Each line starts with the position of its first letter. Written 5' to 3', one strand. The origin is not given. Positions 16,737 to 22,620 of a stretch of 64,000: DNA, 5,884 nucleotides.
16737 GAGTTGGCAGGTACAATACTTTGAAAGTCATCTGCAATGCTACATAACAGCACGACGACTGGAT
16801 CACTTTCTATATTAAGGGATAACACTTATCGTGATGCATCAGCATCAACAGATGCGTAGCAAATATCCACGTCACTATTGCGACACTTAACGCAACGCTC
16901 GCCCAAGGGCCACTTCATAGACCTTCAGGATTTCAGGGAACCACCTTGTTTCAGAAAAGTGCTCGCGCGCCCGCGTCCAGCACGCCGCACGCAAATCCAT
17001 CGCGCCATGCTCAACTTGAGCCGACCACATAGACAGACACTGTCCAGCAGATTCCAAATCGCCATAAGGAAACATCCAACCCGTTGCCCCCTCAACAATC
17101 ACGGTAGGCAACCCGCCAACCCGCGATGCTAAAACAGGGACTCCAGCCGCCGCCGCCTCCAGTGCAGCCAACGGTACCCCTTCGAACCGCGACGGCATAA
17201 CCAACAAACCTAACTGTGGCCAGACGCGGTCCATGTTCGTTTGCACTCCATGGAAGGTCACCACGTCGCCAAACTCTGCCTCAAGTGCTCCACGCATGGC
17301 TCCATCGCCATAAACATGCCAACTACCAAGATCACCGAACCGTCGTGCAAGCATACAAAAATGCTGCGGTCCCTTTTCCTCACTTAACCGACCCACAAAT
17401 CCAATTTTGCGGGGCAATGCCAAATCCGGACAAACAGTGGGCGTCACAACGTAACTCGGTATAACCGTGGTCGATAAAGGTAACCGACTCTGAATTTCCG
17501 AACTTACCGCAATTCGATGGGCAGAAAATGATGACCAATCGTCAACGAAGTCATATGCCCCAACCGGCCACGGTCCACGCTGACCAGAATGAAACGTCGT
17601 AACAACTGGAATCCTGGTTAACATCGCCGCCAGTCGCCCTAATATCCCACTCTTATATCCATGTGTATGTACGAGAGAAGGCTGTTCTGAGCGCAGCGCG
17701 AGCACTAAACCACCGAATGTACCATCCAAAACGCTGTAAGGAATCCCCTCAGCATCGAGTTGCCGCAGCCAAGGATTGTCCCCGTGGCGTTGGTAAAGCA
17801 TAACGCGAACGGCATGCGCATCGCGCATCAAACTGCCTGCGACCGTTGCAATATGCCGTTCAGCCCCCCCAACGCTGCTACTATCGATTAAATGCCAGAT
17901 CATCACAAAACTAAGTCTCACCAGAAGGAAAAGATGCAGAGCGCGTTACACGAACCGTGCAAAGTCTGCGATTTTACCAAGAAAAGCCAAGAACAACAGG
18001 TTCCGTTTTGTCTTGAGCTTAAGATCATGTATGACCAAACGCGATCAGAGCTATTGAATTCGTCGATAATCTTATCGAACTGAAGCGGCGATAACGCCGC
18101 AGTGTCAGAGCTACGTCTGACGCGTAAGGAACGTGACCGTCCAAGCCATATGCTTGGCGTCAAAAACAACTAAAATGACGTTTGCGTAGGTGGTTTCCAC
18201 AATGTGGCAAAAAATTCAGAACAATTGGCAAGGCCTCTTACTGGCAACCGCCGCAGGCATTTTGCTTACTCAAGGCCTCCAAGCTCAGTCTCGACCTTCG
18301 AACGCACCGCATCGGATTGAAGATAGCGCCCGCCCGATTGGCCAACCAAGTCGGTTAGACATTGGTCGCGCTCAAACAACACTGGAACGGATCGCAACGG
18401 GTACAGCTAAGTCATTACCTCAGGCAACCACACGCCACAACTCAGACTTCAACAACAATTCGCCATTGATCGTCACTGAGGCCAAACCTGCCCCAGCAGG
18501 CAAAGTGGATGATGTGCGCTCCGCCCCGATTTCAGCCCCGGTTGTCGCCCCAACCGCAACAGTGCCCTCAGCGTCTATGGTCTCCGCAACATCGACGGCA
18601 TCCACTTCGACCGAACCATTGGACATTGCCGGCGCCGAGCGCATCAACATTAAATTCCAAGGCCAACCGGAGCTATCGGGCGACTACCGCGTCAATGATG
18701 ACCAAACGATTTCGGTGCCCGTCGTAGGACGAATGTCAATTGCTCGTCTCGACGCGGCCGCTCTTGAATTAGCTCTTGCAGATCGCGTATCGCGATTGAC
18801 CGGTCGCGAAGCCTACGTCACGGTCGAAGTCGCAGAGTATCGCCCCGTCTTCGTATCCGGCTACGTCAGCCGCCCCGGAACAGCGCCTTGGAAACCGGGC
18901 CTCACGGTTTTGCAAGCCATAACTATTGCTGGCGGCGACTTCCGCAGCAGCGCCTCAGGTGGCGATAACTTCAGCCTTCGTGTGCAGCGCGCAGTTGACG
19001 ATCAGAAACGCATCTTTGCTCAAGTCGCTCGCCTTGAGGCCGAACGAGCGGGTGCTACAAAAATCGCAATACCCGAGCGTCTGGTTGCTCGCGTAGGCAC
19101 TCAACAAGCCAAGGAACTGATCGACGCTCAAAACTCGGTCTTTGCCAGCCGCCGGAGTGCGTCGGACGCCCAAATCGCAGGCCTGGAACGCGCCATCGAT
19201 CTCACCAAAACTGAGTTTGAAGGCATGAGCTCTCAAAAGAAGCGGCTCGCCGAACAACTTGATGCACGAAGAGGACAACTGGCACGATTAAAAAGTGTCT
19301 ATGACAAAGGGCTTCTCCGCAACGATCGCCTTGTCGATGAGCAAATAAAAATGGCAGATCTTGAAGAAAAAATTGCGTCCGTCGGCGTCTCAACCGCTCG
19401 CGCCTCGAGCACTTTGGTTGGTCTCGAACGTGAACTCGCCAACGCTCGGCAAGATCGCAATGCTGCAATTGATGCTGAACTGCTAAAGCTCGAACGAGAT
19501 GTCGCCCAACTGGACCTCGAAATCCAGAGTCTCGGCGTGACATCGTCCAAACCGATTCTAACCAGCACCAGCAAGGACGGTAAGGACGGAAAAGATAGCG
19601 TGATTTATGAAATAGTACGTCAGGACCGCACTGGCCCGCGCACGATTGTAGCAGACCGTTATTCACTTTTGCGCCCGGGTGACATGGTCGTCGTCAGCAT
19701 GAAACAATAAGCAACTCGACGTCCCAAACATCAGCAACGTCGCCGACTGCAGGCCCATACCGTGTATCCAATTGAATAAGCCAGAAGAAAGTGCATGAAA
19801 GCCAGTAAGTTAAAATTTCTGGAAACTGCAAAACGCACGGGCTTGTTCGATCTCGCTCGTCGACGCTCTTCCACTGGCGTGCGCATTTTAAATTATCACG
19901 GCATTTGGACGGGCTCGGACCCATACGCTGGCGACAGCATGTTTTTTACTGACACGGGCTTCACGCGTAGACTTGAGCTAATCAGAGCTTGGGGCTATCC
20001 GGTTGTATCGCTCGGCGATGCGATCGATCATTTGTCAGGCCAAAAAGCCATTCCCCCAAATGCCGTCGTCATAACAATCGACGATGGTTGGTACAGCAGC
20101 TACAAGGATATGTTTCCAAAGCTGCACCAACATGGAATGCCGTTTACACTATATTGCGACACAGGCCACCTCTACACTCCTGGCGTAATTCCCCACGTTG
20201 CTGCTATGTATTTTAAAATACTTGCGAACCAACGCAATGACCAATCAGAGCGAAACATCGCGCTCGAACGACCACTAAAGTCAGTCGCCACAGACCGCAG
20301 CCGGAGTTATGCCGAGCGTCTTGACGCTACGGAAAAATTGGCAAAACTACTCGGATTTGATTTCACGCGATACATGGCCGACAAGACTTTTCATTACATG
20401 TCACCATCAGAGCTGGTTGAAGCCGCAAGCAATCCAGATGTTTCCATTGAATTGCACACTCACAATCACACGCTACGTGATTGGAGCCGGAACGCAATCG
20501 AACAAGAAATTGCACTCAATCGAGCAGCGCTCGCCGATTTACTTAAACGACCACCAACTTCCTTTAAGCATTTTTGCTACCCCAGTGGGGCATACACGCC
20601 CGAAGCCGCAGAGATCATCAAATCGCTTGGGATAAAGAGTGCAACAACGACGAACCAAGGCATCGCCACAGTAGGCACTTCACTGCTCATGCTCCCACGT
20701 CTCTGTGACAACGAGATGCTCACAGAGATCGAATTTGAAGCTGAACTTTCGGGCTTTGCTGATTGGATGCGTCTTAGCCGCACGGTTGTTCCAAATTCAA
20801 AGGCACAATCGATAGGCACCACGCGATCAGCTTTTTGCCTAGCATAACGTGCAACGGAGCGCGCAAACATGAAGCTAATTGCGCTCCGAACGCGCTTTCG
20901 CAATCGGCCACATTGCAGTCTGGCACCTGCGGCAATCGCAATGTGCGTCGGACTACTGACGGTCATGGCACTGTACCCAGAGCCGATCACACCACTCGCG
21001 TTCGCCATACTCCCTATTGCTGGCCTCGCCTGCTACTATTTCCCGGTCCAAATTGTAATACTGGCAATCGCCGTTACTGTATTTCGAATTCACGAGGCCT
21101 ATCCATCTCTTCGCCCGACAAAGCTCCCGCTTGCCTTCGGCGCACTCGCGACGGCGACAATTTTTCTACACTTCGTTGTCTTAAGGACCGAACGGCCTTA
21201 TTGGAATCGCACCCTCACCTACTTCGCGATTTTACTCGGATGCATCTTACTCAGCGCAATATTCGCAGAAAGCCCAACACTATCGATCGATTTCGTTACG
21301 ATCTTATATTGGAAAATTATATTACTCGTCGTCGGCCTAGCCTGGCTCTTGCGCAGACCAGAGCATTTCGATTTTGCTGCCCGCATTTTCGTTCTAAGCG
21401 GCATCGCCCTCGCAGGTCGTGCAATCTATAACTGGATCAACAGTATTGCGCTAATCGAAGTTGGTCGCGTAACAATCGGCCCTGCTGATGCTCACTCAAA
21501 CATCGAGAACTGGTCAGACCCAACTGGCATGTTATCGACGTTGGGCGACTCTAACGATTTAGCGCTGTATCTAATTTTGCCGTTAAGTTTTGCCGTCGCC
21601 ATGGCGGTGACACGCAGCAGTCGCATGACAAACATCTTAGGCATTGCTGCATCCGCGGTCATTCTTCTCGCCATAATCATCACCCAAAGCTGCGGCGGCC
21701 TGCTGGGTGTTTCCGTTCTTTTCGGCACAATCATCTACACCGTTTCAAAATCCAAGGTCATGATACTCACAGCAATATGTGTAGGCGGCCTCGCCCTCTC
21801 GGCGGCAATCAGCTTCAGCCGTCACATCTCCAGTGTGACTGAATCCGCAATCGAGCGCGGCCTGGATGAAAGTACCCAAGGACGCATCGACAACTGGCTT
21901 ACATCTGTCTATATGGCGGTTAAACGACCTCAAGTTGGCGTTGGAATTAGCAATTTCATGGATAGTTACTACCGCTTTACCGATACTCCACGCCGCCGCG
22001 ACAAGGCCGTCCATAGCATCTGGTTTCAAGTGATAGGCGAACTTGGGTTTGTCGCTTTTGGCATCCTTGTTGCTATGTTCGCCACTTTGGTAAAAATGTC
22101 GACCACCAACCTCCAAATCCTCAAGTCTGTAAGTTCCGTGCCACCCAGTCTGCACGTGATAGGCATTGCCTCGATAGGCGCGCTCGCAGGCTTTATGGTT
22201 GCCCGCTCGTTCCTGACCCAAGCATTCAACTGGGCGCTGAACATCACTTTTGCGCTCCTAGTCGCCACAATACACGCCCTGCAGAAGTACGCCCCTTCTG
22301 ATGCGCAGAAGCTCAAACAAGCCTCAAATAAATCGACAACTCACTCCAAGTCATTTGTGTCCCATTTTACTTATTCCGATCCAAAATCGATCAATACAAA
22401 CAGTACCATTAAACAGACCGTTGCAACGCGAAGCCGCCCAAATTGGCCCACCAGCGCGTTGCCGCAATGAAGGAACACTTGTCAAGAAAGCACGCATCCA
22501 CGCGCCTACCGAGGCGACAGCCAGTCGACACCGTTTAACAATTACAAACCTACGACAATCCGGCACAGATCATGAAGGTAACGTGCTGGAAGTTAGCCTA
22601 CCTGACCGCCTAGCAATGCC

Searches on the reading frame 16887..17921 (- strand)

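Call 18: search_protein_families(library=pfam, proteins=[window:16887-17921:-], max_evalue=0.001)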
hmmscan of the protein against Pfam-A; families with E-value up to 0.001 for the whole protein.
window:16887-17921:- (344 aa): 5 families
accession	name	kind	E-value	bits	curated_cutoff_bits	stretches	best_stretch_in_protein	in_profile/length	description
PF13692.12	Glyco_trans_1_4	-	2.2e-22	80.3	27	1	171-291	2-131/142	Glycosyl transferases group 1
PF00534.26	Glycos_transf_1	-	1.6e-17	64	26.4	1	171-291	16-147/172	Glycosyl transferases group 1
PF13439.12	Glyco_transf_4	-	2.7e-14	54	28.5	1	17-147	1-148/170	Glycosyltransferase Family 4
PF13579.12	Glyco_trans_4_4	-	1.4e-12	48.7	29.7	1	18-142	1-136/158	Glycosyl transferase 4-like domain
PF20706.3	GT4-conflict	-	7.1e-09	35.6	26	1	223-277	268-322/385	Family 4 Glycosyltransferase in conflict systems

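Call 20: search_protein_families(library=ncbifam, proteins=[window:16887-17921:-], max_evalue=0.001)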
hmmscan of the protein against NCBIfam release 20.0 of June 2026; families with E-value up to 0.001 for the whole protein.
window:16887-17921:- (344 aa): 23 families
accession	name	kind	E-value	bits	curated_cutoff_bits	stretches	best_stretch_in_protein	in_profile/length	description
TIGR03088.1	stp2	hypoth_equivalog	4e-18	65.6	409.05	1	203-337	234-372/374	TIGR03088 family PEP-CTERM/XrtA system glycosyltransferase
TIGR03999.1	thiol_BshA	equivalog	9.8e-18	64.2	273.7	1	214-337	250-372/375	N-acetyl-alpha-D-glucosaminyl L-malate synthase BshA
TIGR02149.1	glgA_Coryne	subfamily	5.5e-14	52.1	302.4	1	236-293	283-340/391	glycogen synthase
TIGR03449.1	mycothiol_MshA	equivalog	4.9e-13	48.7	462.5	1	230-297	297-364/406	D-inositol-3-phosphate glycosyltransferase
NF038229.1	Glyco4_Geo_Pelo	equivalog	2.7e-11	43.1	400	1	229-285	230-286/338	GPMC system family 4 glycosyltransferase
NF011726.0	PRK15179.1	equivalog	3.5e-11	42.1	733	1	173-292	520-647/694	Vi polysaccharide biosynthesis protein TviE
NF007396.0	PRK09922.1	equivalog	9.8e-09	34.5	385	1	201-301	215-325/361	lipopolysaccharide 1,6-galactosyltransferase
TIGR04005.1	wcaL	equivalog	1.1e-08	34.4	537.6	1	246-321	314-385/406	colanic acid biosynthesis glycosyltransferase WcaL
NF038011.1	PelF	equivalog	1.6e-08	34.1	100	1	218-279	366-425/489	GT4 family glycosyltransferase PelF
NF047684.1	TeichurnBiosyTuaC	equivalog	4.1e-08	32.5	550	1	173-275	222-328/391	teichuronic acid biosynthesis protein TuaC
NF041876.1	EPS_EpsE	equivalog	1.7e-07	30.8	400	1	238-325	297-383/389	exopolysaccharide biosynthesis GT4 family glycosyltransferase EpsE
NF001901.0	PRK00654.1-5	equivalog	3.8e-07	28.9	649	1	227-297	381-451/502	glycogen synthase GlgA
TIGR02472.1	sucr_P_syn_N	equivalog_domain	5.7e-07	28.7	576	0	237-298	341-402/439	sucrose-phosphate synthase, putative, glycosyltransferase domain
TIGR04063.1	stp3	hypoth_equivalog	1.3e-06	27.5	442.05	1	249-311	307-370/397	TIGR04063 family PEP-CTERM/XrtA system glycosyltransferase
TIGR02095.1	glgA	subfamily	1.5e-06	27.1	328.45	1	173-284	297-423/477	glycogen/starch synthase, ADP-glucose type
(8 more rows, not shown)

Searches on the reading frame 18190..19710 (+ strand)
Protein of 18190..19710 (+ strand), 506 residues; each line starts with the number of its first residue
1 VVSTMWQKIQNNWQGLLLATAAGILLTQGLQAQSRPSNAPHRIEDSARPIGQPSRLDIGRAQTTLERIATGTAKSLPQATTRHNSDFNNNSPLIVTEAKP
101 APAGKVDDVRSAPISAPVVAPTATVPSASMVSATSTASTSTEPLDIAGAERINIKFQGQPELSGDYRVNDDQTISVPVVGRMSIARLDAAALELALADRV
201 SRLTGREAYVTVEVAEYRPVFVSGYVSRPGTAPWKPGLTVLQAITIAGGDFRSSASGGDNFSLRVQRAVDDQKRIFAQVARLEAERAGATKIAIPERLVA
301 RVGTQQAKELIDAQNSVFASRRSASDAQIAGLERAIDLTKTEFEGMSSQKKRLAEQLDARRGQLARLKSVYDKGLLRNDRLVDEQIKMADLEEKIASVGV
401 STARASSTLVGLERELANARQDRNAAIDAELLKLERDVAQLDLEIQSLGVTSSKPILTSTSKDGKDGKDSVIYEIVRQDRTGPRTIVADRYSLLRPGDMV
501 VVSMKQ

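Call 18: search_protein_families(library=pfam, proteins=[window:18190-19710:+], max_evalue=0.001)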
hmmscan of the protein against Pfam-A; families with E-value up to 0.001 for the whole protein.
window:18190-19710:+ (506 aa): 2 families
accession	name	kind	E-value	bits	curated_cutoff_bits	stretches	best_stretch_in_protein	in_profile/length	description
PF02563.21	Poly_export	-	2.1e-09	37.9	28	1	146-214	9-76/77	Polysaccharide biosynthesis/export protein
PF10531.15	SLBB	-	3.2e-05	24.1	27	1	220-249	2-31/55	SLBB domain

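Call 20: search_protein_families(library=ncbifam, proteins=[window:18190-19710:+], max_evalue=0.001)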
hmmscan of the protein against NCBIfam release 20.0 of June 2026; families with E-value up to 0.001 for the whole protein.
window:18190-19710:+ (506 aa): 5 families
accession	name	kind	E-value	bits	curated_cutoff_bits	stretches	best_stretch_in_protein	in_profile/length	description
TIGR01843.1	type_I_hlyD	subfamily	2.5e-13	49.8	208.65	1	273-459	91-275/422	HlyD family type I secretion periplasmic adaptor subunit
TIGR03027.2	pepcterm_export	equivalog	1.6e-10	41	180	1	146-275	5-137/169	XrtA/PEP-CTERM system exopolysaccharide export protein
TIGR03028.1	EpsE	equivalog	4.5e-10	39.3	262.65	1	150-268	8-126/239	polysaccharide export protein EpsE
NF041843.1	EpsY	equivalog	2.5e-09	36.7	320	1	145-276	54-184/211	exopolysaccharide export protein EpsY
NF011658.0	PRK15078.1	subfamily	0.00077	18.3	333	0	167-249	119-203/380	polysaccharide export protein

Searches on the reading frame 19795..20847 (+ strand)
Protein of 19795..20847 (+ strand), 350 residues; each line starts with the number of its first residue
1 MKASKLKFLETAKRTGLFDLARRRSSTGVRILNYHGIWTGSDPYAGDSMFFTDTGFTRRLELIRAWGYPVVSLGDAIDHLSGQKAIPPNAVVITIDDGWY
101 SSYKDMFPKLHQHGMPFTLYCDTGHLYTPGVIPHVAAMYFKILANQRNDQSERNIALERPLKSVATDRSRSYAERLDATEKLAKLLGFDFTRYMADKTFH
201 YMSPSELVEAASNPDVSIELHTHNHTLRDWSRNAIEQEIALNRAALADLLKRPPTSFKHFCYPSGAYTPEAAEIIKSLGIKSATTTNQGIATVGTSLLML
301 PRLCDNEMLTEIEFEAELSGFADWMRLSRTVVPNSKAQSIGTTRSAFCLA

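Call 18: search_protein_families(library=pfam, proteins=[window:19795-20847:+], max_evalue=0.001)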
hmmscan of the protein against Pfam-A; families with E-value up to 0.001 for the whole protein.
window:19795-20847:+ (350 aa): 1 family
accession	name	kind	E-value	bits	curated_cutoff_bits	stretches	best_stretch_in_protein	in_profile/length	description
PF01522.26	Polysacc_deac_1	-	2e-15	57.3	23.1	1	191-281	36-122/124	Polysaccharide deacetylase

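Call 20: search_protein_families(library=ncbifam, proteins=[window:19795-20847:+], max_evalue=0.001)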
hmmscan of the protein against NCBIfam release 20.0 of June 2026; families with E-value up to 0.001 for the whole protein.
window:19795-20847:+ (350 aa): 4 families
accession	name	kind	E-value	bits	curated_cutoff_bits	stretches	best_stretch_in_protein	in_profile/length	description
TIGR03938.2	deacetyl_PgaB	equivalog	6.3e-16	57.8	321.9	1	29-117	3-92/621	poly-beta-1,6-N-acetyl-D-glucosamine N-deacetylase PgaB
NF011177.0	PRK14582.1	equivalog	1.7e-09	36.5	923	1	56-118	74-136/671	poly-beta-1,6-N-acetyl-D-glucosamine N-deacetylase PgaB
NF011176.0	PRK14581.1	equivalog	1.2e-07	30.3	1091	1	6-114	27-132/673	poly-beta-1,6-N-acetyl-D-glucosamine N-deacetylase PgaB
TIGR03933.1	PIA_icaB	equivalog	0.0008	19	248.35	0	83-126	66-109/245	intercellular adhesin biosynthesis polysaccharide N-deacetylase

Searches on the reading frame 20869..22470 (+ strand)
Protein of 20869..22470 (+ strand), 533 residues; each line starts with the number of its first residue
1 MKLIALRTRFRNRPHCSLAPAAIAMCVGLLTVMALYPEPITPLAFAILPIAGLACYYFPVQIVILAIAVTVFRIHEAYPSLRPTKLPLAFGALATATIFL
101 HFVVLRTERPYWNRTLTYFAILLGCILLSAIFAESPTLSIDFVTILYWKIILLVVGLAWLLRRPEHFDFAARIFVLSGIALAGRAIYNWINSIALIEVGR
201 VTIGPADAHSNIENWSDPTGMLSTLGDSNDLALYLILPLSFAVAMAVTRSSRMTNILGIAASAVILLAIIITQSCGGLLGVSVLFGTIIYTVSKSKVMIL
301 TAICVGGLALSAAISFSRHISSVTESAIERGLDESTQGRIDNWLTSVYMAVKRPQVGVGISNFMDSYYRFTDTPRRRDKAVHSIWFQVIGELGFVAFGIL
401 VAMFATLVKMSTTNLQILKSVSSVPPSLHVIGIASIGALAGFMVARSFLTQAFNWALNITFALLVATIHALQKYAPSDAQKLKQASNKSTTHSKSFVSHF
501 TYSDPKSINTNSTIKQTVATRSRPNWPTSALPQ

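Call 18: search_protein_families(library=pfam, proteins=[window:20869-22470:+], max_evalue=0.001)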
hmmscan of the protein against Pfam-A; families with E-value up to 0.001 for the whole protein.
window:20869-22470:+ (533 aa): 1 family
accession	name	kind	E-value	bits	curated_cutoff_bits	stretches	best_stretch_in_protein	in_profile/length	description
PF04932.20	Wzy_C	-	3e-15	56.7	31.7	1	261-400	2-148/149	O-Antigen ligase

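Call 20: search_protein_families(library=ncbifam, proteins=[window:20869-22470:+], max_evalue=0.001)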
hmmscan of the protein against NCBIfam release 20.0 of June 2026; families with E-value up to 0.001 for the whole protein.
window:20869-22470:+ (533 aa): 3 families
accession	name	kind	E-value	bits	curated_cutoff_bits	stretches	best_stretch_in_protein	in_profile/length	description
TIGR03097.1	PEP_O_lig_1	hypoth_equivalog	4.6e-25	88.3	188.1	1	93-470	52-405/408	putative O-glycosylation ligase, exosortase A system-associated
TIGR00947.1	2A73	equivalog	3.4e-12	46.1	366.4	1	89-471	42-422/425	IctB family putative bicarbonate transporter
NF058641.1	TfpM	equivalog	4.8e-05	22.6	600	1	263-414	175-314/421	O-linking oligosaccharyltransferase TfpM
